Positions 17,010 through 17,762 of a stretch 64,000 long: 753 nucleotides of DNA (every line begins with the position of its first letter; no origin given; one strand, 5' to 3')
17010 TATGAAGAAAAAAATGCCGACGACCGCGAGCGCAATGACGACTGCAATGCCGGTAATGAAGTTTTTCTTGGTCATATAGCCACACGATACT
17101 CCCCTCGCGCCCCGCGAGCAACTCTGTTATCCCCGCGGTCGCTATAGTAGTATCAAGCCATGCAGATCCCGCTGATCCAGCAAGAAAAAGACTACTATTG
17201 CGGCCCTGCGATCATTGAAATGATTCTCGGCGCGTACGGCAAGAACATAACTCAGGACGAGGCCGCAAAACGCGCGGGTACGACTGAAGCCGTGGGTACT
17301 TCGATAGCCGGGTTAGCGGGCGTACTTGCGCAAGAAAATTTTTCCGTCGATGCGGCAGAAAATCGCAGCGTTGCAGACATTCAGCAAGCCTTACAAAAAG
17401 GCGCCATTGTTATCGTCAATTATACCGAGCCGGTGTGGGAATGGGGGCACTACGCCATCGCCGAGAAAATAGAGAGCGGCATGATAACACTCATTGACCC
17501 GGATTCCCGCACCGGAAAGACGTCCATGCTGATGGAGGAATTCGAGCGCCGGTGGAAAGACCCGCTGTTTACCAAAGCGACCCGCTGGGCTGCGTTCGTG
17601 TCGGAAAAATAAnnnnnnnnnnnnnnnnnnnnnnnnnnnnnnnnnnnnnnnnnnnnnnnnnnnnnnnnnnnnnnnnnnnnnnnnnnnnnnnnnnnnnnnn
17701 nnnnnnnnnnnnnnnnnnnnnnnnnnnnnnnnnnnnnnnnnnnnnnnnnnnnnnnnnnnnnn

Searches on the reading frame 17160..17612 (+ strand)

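Call 66: search_protein_families(library=pfam, proteins=[window:17160-17612:+], max_evalue=0.001)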
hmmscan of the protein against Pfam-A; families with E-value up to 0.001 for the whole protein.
window:17160-17612:+ (150 aa): 3 families
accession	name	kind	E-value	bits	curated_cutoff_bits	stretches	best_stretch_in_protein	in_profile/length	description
PF03412.21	Peptidase_C39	-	5.2e-16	59.1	22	1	3-134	2-123/133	Peptidase C39 family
PF13529.12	Peptidase_C39_2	-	4.4e-10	40.7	24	1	2-92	2-112/143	Peptidase_C39 like family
PF11814.14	DUF3335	-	0.00039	20.4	25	0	3-36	1-34/206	Peptidase_C39 like family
